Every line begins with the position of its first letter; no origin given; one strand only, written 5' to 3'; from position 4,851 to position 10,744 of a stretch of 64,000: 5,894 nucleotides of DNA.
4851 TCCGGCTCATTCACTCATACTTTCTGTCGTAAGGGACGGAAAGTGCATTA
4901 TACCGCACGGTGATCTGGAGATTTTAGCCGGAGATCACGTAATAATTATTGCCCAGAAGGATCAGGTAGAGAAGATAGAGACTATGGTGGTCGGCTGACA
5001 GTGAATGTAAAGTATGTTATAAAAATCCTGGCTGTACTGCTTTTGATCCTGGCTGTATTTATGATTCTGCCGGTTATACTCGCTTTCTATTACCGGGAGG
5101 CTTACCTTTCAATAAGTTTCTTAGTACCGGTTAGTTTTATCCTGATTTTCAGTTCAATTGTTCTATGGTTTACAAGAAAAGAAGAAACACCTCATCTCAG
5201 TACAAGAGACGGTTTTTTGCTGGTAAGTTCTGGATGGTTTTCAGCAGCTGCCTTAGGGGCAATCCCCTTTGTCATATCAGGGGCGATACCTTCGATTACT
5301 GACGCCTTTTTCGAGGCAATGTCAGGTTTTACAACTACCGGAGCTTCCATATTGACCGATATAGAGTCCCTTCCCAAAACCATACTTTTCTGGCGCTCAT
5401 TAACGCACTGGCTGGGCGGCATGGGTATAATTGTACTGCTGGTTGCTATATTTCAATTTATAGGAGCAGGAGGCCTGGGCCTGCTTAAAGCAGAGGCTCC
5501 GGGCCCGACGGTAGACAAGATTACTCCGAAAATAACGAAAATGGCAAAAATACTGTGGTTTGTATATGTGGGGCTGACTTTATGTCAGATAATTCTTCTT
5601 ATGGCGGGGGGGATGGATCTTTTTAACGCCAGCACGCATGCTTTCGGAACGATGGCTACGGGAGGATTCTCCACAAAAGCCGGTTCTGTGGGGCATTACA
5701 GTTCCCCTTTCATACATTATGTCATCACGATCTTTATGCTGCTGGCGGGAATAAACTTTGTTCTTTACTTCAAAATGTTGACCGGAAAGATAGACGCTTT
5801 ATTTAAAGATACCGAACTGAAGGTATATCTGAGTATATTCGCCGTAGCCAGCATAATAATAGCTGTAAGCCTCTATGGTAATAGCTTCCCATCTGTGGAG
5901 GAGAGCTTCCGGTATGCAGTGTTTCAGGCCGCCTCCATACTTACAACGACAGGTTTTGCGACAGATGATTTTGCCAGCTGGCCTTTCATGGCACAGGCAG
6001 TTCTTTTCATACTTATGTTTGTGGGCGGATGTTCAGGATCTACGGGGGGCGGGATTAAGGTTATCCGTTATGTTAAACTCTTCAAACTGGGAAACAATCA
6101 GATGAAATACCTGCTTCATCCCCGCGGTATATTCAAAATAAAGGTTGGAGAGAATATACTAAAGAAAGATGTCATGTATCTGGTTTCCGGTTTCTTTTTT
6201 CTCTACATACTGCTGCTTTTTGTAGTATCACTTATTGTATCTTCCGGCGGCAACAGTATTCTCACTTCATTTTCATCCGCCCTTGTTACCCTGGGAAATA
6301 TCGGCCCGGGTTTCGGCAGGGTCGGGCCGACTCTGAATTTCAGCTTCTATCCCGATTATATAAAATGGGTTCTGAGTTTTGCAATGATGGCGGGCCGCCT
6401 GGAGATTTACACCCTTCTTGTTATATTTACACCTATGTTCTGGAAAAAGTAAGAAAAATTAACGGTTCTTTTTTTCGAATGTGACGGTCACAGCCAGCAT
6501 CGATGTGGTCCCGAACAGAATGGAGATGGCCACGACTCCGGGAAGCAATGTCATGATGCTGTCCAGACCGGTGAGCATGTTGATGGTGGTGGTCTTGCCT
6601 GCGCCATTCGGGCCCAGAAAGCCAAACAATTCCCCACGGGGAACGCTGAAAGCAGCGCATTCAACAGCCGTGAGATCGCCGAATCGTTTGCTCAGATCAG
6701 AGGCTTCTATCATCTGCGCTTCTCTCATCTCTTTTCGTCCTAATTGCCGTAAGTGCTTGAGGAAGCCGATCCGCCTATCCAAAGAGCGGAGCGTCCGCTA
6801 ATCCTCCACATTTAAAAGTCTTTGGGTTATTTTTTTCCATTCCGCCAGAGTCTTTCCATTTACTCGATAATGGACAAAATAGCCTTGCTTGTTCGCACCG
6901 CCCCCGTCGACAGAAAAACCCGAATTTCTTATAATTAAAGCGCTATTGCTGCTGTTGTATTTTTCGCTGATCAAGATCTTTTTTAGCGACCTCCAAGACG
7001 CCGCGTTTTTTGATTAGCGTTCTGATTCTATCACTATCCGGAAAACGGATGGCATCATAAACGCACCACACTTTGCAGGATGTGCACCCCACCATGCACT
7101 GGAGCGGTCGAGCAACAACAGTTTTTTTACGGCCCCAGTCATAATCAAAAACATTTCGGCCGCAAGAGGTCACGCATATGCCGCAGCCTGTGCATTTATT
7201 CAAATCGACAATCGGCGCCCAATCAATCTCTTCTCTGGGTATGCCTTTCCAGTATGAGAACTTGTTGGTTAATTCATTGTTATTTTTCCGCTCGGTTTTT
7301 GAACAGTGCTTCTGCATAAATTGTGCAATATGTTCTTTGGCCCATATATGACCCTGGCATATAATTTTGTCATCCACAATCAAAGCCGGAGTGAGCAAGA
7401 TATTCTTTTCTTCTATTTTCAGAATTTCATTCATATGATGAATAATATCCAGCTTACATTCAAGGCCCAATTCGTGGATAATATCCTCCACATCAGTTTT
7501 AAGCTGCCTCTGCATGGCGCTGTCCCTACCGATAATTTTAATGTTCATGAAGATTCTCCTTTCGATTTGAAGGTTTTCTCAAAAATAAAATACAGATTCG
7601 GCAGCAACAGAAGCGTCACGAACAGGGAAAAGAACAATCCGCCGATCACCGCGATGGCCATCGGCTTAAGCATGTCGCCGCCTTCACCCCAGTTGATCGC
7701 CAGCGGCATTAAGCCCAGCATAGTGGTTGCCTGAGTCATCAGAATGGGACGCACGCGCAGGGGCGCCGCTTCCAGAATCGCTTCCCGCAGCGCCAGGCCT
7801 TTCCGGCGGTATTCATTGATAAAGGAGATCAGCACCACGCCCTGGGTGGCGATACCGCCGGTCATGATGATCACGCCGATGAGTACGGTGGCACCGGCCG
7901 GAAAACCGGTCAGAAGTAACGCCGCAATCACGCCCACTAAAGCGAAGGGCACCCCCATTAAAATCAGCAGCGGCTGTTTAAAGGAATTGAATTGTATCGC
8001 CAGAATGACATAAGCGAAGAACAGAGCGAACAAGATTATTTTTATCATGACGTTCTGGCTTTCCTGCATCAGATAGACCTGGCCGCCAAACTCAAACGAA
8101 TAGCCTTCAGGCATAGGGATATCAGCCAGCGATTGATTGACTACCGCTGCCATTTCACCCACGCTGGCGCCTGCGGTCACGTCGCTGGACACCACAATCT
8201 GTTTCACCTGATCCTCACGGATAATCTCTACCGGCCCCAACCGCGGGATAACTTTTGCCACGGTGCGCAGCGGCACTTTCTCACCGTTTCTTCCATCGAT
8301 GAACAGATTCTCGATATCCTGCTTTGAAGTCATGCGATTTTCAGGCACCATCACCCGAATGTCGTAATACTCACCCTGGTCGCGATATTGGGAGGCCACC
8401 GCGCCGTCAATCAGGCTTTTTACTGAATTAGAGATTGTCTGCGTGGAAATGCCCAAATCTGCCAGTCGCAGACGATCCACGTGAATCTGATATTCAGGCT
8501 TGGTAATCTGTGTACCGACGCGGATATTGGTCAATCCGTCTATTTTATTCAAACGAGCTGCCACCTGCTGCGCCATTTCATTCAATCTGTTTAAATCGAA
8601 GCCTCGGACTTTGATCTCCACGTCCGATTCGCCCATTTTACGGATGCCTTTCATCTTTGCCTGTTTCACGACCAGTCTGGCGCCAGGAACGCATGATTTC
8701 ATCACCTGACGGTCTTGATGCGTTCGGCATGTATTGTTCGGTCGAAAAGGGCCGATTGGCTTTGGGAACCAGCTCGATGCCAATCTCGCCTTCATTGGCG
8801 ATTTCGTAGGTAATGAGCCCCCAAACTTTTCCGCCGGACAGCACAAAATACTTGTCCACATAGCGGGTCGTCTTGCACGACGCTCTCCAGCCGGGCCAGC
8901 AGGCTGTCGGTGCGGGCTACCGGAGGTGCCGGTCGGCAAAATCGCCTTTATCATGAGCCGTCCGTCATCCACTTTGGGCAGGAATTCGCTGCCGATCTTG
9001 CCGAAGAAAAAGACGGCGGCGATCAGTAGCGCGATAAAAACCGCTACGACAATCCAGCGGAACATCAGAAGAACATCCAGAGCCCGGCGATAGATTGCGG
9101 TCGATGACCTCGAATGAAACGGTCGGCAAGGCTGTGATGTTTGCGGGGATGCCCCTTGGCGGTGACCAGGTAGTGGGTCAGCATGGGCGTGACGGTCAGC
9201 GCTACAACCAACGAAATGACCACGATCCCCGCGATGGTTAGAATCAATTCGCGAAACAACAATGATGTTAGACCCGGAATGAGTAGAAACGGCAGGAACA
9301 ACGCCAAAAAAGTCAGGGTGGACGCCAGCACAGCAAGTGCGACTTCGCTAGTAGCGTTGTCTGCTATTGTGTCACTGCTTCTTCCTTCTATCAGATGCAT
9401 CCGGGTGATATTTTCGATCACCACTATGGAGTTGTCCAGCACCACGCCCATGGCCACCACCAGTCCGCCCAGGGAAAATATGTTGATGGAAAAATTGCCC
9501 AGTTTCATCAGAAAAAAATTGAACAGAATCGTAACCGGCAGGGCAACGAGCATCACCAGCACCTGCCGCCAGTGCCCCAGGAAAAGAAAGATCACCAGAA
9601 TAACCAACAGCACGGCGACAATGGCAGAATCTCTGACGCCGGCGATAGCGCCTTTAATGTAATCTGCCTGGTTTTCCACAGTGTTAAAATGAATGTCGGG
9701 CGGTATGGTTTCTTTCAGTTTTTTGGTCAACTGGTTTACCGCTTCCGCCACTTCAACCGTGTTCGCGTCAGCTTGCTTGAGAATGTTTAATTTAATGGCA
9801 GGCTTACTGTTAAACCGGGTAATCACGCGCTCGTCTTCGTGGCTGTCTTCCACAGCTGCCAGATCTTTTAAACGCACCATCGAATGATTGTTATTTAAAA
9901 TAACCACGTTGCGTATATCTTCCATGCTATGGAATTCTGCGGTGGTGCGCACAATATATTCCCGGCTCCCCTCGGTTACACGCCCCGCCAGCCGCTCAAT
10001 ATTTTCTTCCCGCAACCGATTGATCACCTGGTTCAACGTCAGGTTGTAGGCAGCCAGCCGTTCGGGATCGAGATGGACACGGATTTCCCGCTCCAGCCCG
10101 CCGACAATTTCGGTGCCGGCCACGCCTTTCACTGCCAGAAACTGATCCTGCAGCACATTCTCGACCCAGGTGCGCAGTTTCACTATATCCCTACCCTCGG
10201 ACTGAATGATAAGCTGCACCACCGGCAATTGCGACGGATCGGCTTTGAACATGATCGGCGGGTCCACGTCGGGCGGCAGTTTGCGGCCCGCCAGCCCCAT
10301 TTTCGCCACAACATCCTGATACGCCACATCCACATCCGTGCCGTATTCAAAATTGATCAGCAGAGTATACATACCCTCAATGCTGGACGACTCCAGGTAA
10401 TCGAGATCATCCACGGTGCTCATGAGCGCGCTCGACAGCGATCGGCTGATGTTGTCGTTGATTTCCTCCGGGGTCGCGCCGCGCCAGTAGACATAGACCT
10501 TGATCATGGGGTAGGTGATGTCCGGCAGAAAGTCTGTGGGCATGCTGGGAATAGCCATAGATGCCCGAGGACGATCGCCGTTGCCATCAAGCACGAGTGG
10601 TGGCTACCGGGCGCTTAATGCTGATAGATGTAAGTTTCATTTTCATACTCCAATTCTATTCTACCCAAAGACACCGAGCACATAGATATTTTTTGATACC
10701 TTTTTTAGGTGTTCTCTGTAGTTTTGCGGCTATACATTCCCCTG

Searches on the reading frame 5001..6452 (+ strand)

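Call 57: search_protein_families(library=pfam, proteins=[window:5001-6452:+], max_evalue=0.0001)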
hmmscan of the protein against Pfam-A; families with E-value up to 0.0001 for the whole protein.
window:5001-6452:+ (483 aa): 1 family
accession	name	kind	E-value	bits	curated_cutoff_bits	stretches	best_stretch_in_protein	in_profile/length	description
PF02386.22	TrkH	-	7.7e-71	239.5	27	1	46-482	10-501/502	Cation transport protein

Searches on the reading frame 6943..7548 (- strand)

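Call 57: search_protein_families(library=pfam, proteins=[window:6943-7548:-], max_evalue=0.0001)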
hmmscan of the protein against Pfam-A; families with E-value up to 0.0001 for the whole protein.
window:6943-7548:- (201 aa): 5 families
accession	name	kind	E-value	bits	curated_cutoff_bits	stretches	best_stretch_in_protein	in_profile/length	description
PF13192.12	Thioredoxin_3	-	2.4e-08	34.3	24.8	1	1-78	1-75/76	Thioredoxin domain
PF12797.12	Fer4_2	-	7.7e-06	26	24.5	1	110-129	1-20/22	4Fe-4S binding domain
PF00037.32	Fer4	-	2.8e-05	24.2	21.1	1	112-133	1-22/24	4Fe-4S binding domain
PF12838.12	Fer4_7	-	3.2e-05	24.7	27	0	118-166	1-52/52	4Fe-4S dicluster domain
PF12837.12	Fer4_6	-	9.7e-05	22.6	25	1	113-133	3-23/24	4Fe-4S binding domain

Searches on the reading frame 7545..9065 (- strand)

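Call 57: search_protein_families(library=pfam, proteins=[window:7545-9065:-], max_evalue=0.0001)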
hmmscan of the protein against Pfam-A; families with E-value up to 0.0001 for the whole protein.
window:7545-9065:- (506 aa): 1 family
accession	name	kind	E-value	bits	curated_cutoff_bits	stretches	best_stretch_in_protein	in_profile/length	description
PF00873.25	ACR_tran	-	1.6e-98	331.2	28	1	3-495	527-1020/1021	AcrB/AcrD/AcrF family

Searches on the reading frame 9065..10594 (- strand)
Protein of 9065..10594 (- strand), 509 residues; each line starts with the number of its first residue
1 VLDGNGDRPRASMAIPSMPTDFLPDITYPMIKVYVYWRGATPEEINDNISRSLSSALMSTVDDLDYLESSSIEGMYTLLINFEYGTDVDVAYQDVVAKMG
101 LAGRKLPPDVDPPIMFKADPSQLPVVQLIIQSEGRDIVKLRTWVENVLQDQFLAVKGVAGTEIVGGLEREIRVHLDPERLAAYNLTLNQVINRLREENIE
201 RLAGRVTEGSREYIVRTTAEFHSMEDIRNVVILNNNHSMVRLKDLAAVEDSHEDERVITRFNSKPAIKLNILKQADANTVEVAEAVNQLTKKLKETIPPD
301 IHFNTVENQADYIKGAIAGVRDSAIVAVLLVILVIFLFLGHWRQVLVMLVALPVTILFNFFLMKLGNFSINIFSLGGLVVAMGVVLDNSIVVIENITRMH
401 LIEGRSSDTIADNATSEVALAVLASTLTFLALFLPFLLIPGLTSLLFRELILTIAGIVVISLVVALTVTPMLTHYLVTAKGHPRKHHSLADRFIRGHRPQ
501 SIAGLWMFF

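Call 57: search_protein_families(library=pfam, proteins=[window:9065-10594:-], max_evalue=0.0001)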
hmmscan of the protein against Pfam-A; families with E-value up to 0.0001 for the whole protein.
window:9065-10594:- (509 aa): 1 family
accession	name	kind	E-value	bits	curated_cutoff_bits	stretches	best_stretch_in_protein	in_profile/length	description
PF00873.25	ACR_tran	-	1.3e-130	437.4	28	1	13-488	25-500/1021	AcrB/AcrD/AcrF family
